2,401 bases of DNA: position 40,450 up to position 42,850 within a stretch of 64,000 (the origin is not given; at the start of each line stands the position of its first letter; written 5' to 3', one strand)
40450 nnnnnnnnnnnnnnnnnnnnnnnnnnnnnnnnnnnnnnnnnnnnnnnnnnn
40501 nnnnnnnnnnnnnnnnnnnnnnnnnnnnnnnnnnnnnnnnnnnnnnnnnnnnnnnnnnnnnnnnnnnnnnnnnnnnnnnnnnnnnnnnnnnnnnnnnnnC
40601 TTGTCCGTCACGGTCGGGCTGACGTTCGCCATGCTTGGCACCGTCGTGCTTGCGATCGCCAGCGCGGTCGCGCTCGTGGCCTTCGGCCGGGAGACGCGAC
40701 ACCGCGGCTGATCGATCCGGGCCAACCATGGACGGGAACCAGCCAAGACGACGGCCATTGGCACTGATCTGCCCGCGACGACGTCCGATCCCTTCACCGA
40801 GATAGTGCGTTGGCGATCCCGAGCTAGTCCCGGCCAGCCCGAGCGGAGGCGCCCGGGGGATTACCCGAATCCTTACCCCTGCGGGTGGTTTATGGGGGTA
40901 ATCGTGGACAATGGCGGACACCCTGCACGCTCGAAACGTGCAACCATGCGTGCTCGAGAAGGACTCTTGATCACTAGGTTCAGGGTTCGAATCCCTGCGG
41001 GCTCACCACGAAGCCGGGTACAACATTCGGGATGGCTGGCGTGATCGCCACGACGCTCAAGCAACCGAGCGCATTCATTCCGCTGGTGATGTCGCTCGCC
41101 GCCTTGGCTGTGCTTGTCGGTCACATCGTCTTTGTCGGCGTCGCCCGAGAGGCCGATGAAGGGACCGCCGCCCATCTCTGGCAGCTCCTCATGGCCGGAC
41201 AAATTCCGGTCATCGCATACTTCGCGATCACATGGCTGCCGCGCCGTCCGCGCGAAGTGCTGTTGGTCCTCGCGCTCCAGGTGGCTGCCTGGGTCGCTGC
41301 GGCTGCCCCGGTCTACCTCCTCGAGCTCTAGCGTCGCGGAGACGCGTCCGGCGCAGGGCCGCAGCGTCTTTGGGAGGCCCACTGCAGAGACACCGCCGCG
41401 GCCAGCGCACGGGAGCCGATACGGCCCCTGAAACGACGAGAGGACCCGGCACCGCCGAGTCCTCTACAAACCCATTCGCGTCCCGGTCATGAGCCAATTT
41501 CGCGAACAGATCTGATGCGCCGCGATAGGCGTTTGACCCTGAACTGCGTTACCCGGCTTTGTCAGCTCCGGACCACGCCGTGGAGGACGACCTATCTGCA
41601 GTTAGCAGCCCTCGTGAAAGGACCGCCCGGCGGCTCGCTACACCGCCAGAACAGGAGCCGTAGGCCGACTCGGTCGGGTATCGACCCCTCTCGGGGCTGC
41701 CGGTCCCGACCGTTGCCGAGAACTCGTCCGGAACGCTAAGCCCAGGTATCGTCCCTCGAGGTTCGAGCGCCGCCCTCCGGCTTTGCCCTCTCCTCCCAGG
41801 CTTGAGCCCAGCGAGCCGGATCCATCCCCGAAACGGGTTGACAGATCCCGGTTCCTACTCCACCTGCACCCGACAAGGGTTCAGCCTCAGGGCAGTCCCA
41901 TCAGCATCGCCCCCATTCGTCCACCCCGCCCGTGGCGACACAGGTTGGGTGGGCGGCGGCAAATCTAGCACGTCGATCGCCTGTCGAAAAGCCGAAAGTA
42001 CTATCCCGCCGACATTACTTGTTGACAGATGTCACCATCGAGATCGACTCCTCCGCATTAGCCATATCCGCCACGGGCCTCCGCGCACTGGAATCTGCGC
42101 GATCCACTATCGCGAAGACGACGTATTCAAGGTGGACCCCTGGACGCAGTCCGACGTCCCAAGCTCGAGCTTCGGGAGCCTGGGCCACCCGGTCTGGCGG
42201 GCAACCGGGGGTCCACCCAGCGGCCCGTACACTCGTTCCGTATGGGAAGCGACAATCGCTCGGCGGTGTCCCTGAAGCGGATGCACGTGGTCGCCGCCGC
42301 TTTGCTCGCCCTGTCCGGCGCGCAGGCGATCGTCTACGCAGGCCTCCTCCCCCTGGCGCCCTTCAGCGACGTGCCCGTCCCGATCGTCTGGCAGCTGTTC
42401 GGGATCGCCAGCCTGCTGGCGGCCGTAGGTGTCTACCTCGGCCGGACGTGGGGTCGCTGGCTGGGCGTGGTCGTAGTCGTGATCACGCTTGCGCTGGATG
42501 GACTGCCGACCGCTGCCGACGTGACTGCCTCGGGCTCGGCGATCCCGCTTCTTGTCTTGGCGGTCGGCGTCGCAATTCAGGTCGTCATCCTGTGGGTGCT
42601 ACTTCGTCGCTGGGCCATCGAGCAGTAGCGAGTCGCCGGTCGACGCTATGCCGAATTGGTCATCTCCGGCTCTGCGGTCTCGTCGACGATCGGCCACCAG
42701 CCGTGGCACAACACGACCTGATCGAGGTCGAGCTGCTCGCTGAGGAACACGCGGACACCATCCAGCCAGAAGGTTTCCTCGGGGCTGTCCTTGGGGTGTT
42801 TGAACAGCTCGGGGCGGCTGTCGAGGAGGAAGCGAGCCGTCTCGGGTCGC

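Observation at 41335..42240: About 900 bp ORF-free, lower-GC segment beside the orphan tRNA half: candidate structured ncRNA or decayed element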

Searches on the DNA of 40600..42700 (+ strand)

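Call 5: search_rna_families(source=window, start=40600, end=42700, threshold=evalue, max_evalue=10, show_alignments=3)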
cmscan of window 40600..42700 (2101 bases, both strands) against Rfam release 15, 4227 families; matches with E-value up to 10: 7.
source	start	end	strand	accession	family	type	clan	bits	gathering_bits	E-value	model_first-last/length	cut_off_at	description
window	40950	41004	+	RF01684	mascRNA-menRNA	Gene;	-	22.3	42.5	0.17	1-56/56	no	MALAT1-associated small cytoplasmic RNA/MEN beta RNA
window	42103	42123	-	RF01111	SBWMV2_UPD-PKk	Cis-reg;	-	20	35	1.1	1-21/21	no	Pseudoknot of upstream pseudoknot domain (UPD) of the 3'UTR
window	40838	40885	+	RF00520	ybhL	Cis-reg; leader;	-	19.3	50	4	16-67/73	no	ybhL leader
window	40950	41005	+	RF00005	tRNA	Gene; tRNA;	CL00001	19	29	1.1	1-71/71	no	tRNA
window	40982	40996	-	RF04351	Plastid-psbl-rps4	Cis-reg;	-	16.9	68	3.5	10-24/53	no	Plastid-psbl-rps4 3UTR RNA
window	42663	42695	-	RF01145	sR14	Gene; snRNA; snoRNA; CD-box;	-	13.1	38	2.2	21-54/54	no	Small nucleolar RNA sR14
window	41150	41193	+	RF01151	snoU82P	Gene; snRNA; snoRNA; CD-box;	-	12.9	42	3.6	1-55/55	no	Small nucleolar RNA U82P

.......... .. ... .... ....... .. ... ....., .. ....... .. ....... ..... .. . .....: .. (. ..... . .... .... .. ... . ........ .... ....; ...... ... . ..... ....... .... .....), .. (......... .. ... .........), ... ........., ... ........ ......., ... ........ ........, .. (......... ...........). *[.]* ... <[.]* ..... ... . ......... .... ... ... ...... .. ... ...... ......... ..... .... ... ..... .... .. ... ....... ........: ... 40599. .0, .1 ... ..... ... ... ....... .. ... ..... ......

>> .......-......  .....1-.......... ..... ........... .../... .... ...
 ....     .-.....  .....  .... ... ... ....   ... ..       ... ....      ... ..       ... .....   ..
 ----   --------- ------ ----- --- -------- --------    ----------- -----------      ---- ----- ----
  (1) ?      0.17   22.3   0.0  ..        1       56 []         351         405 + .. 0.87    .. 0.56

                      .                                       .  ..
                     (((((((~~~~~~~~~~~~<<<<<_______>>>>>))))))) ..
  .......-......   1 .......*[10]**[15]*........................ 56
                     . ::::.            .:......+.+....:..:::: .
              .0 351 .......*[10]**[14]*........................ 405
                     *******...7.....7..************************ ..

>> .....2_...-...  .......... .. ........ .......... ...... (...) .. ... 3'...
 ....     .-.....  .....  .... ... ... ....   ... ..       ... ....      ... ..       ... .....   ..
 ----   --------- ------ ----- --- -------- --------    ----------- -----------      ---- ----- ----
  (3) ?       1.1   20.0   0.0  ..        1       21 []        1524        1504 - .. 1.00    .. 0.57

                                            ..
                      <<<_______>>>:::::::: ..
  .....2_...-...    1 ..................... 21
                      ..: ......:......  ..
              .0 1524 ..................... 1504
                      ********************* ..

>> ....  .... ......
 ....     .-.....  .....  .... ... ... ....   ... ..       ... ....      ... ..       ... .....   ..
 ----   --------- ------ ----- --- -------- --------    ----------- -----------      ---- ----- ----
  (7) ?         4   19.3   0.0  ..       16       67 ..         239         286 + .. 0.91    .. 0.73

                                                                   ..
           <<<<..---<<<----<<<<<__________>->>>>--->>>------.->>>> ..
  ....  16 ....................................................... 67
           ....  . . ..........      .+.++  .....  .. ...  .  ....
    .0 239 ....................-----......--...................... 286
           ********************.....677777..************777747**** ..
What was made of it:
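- On Any Rfam 15 RNA family (including GOLLD, ROOL, HEARO, OLE, raiA, RNase P, tmRNA, 6S, riboswitches, group I/II introns): In call 5 (E<=10, permissive filters, both strands), the best hit inside the region scored 20 bits against a 35-bit cut-off, for a 21-nt viral pseudoknot model.
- There is no riboswitch or leader match in Rfam (call 5).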

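Call 44: search_dna_similar(query=window:41332-42241:+, collection=phages, mode=distant, max_evalue=0.01, max_rows=10)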
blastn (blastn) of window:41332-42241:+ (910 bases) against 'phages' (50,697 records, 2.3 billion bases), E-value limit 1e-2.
No match.

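Call 45: search_dna_similar(query=window:41332-42241:+, collection=plasmids, mode=distant, max_evalue=0.01, max_rows=10)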
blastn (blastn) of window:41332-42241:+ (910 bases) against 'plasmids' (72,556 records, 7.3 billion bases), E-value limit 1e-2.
Records with a match: 1; places in all: 1; records where one place covers at least 80% of the query: 0.
Best place of each record, by identity: 80-90% 1.
By first word of the organism name: Streptomyces 1.
By predicted mobility (MOB-suite, as given by PLSDB): non-mobilizable 1.
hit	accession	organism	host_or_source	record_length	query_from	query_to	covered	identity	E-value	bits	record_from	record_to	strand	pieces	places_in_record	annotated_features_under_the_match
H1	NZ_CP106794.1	Streptomyces cynarae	microorganism,rhizosphere soil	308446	64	100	4%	89.2%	6e-3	50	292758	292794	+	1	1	HEAT repeat domain-containing protein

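Call 65: build_rna_model(alignment_id=A2, structure=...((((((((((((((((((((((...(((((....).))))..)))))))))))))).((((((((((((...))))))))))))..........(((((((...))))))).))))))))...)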
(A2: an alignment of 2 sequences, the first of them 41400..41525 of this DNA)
Model R1 built from alignment A2 (2 sequences, 126 columns); structure: as given.
model positions 126; base pairs 46; branch points 2; effective number of sequences 0.53; information 0.589 bits per position. Calibrated on 0.2 Mb of random sequence (short: E-values are rough).
structure used (alignment columns):
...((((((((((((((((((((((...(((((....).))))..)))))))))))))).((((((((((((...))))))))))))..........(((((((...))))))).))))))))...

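Call 66: search_with_rna_model(model_id=R1, sources=[window, L001, L002, L003, L004, L084, L085, L086, L087, L088, L089, L090, L091, L092, L093, L094, L095, L096, L097, L098, L099, L100, L101, L102, L103, L104, L105, L106, L107, L108, L109, L110, L111, L112, L113, L114, L115, L116, L117, L118, L119, L120, L121, L122, L123, L124, L125, L126, L127, L128, L129, L130, L131, L132, L133, L134, L135, L136, L137, L138, L139, L140, L141, L142, L143, L144, L145, L146, L147, L148, L149, L150, L151, L152, L153, L154, L155, L156, L157, L158, L159, L160, L161, L162, L163, L164, L165, L166], max_evalue=10)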
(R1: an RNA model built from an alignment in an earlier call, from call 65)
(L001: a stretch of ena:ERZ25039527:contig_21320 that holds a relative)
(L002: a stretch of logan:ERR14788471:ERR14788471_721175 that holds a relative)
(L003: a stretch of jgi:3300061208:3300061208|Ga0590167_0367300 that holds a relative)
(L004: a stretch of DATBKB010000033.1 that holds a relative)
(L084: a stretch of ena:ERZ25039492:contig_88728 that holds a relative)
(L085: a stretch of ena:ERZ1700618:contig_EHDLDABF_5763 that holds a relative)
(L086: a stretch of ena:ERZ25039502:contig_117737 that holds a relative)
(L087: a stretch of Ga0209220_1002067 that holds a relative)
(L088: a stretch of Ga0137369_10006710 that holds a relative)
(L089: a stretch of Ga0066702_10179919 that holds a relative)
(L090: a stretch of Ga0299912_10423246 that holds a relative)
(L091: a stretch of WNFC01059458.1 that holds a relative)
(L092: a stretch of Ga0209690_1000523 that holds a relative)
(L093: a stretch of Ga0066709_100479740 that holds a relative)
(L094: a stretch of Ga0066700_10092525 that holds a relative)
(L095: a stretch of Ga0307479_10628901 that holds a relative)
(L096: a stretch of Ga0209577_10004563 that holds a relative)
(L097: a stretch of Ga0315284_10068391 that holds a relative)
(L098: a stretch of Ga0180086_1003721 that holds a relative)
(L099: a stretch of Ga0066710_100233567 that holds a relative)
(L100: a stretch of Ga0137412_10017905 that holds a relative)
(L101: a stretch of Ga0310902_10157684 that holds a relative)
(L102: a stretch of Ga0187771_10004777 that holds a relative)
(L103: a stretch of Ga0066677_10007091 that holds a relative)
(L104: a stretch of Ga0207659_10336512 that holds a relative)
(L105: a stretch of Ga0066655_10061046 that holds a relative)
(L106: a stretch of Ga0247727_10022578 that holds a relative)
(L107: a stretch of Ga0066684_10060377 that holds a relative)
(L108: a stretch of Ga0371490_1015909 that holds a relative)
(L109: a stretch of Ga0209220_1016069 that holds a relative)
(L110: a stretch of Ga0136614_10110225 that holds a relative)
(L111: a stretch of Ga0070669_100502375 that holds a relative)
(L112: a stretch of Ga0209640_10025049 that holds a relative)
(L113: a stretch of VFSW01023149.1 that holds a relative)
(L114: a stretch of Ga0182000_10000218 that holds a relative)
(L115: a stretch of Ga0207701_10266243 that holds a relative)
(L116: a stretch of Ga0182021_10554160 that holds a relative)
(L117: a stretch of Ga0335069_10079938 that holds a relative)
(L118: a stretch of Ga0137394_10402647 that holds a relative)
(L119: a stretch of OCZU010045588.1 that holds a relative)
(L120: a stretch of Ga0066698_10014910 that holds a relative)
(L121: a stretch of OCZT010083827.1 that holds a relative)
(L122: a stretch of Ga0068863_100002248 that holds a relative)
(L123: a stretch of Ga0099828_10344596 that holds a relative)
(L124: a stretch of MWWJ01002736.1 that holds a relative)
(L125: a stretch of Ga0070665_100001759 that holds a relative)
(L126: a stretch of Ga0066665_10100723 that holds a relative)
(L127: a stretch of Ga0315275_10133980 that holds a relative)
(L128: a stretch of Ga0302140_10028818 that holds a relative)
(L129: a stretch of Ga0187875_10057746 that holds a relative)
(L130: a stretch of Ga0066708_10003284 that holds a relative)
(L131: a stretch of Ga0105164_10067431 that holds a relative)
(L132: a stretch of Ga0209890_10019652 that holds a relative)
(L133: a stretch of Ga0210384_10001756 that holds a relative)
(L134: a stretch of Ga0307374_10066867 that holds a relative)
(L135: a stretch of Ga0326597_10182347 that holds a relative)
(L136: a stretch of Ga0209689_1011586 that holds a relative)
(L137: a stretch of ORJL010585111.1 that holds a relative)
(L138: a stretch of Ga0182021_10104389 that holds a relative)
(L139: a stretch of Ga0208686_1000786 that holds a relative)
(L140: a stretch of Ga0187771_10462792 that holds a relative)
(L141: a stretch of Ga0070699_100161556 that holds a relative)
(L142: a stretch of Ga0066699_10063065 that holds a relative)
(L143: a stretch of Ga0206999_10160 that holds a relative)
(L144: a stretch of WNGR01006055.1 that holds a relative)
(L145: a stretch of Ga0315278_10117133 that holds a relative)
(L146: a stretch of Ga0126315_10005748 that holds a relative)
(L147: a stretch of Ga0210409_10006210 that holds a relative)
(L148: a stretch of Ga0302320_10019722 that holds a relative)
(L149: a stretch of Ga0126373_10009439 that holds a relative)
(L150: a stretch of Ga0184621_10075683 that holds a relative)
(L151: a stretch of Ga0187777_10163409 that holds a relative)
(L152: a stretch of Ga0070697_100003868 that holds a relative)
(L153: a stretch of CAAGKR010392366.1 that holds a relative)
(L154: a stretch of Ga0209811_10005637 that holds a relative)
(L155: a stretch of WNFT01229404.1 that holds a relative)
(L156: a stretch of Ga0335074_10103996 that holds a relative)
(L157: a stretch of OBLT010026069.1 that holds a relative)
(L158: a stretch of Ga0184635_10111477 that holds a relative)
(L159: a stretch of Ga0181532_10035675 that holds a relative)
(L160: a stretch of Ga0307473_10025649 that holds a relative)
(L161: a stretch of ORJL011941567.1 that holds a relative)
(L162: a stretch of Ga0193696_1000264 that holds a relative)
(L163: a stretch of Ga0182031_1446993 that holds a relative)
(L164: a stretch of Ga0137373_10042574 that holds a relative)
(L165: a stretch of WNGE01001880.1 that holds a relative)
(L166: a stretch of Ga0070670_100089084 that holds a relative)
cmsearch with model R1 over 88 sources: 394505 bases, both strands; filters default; matches with E-value up to 10: 6.
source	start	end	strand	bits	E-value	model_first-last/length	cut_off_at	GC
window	41400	41525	-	152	7.5e-31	1-126/126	no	0.64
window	41439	41465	+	15.9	0.88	61-87/126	no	0.7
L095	402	485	-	13.7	2.7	1-126/126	no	0.6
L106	5380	5463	-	13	3.8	1-126/126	no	0.71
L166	626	742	+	12.5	4.9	1-126/126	no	0.73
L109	568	671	+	11.2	9.2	1-126/126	no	0.71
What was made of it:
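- The covariance model finds no second copy in 394 kb, including loci from related MAGs (call 66).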
